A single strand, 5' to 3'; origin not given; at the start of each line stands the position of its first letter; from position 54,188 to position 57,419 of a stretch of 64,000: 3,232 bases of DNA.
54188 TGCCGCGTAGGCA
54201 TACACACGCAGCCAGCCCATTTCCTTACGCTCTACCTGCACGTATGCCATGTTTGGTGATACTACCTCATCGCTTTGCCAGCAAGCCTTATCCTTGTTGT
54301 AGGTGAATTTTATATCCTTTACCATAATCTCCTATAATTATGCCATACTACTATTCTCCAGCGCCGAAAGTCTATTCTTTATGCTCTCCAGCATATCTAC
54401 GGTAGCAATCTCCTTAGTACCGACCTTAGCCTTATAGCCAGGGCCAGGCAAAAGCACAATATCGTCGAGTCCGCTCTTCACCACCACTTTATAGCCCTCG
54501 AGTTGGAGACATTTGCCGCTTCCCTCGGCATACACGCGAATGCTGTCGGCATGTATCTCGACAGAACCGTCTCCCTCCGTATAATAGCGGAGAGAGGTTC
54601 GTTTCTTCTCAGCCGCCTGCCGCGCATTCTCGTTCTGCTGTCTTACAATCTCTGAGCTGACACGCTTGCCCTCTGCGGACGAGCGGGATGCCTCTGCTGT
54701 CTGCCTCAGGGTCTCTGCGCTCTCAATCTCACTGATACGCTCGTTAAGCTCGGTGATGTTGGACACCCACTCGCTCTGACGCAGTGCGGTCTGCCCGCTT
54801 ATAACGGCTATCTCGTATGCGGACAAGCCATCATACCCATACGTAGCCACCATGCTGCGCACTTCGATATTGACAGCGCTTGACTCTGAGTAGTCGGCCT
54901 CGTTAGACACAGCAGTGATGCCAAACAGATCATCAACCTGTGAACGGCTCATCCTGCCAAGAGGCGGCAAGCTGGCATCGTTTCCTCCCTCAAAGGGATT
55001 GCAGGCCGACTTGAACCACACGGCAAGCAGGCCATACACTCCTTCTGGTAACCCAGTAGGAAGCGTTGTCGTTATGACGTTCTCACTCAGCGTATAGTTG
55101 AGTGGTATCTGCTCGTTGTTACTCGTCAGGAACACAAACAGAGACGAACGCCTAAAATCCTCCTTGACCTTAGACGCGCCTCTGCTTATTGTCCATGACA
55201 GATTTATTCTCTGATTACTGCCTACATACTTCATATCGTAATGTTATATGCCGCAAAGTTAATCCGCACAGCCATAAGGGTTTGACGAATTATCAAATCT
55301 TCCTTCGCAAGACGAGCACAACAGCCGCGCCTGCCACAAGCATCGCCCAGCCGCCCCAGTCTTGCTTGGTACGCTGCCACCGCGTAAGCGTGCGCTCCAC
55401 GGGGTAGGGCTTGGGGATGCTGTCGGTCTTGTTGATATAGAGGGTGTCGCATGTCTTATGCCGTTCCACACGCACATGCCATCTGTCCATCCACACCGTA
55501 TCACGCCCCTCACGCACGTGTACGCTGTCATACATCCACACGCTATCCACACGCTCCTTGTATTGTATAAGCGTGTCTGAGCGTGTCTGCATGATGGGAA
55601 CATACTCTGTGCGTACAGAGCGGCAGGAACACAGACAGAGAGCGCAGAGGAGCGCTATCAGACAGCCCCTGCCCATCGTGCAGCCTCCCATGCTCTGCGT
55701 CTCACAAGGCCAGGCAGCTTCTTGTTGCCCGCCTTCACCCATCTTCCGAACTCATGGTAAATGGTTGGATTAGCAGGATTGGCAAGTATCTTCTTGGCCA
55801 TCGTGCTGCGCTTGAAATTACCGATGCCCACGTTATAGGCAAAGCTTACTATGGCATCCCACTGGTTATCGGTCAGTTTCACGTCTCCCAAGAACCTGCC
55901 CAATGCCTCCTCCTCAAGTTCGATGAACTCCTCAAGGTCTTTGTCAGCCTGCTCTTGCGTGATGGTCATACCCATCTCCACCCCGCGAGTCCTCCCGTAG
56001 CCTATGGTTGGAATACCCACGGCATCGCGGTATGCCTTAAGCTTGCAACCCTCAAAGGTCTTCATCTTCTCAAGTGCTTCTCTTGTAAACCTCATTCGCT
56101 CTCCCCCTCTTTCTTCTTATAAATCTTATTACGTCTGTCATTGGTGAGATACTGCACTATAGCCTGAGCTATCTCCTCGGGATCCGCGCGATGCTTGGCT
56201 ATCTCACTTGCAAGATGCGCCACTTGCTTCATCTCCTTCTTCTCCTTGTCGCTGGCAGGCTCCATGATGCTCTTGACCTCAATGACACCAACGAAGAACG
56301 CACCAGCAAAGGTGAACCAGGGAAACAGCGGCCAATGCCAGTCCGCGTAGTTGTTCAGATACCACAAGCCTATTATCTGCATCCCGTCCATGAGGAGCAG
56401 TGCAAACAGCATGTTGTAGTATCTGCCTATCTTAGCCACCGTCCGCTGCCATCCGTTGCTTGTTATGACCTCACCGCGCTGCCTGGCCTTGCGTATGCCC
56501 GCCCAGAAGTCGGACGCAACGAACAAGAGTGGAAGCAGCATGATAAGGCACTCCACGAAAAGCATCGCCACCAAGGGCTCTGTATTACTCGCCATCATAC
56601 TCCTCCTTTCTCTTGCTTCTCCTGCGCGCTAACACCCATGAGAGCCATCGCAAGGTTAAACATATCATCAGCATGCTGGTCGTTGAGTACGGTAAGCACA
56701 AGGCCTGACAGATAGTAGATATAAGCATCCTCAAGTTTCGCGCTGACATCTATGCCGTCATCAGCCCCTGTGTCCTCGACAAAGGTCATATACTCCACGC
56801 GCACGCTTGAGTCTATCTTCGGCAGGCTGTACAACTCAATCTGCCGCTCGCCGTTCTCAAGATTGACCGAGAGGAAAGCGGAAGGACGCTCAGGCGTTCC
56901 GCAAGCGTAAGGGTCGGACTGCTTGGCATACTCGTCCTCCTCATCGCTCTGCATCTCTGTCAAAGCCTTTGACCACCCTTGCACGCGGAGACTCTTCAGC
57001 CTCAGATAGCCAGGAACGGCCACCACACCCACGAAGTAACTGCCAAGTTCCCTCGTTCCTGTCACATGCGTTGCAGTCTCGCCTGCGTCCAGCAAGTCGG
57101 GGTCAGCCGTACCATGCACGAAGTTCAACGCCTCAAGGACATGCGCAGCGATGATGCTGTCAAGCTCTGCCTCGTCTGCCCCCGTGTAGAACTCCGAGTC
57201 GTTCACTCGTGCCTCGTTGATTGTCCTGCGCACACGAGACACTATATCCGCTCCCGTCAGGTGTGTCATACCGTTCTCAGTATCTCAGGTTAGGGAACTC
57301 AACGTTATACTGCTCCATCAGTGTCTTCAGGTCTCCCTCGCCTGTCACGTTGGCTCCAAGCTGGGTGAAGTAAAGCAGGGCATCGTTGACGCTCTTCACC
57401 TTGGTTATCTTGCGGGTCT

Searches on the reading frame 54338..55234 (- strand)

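Call 10: search_protein_families(library=phrogs, proteins=[window:54338-55234:-], max_evalue=0.001)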
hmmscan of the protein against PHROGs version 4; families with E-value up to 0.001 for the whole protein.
window:54338-55234:- (298 aa): 1 family
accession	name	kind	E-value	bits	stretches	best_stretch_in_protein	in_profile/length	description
phrog_21457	-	unknown function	0.00014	21.9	1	169-214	140-185/435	-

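Call 11: search_protein_families(library=pfam, proteins=[window:54338-55234:-], max_evalue=0.01)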
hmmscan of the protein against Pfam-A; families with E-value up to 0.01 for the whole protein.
window:54338-55234:- (298 aa): 0 families

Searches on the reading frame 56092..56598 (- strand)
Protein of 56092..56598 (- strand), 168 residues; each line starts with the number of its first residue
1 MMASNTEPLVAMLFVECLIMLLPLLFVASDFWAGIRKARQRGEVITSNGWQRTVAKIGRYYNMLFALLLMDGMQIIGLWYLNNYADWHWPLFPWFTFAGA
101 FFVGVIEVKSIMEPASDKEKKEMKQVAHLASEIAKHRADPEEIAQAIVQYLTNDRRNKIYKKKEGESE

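Call 119: search_protein_families(library=phrogs, proteins=[window:56092-56598:-], max_evalue=0.001)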
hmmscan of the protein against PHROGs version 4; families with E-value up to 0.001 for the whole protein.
window:56092-56598:- (168 aa): 1 family
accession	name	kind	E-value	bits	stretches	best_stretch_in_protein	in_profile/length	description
phrog_20732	-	unknown function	6.3e-35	121.6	1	15-163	10-156/157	-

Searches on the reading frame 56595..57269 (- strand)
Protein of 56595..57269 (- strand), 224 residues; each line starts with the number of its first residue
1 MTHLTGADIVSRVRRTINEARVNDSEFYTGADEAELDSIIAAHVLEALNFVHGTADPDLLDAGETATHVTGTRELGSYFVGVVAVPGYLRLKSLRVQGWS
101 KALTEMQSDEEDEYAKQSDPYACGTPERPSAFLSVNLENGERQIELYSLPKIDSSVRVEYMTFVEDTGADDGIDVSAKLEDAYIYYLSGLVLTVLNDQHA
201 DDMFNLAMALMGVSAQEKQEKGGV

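Call 119: search_protein_families(library=phrogs, proteins=[window:56595-57269:-], max_evalue=0.001)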
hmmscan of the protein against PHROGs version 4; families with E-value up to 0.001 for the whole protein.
window:56595-57269:- (224 aa): 1 family
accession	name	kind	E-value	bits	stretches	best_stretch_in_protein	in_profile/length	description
phrog_22135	-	unknown function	1e-16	62.4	1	10-207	10-207/212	-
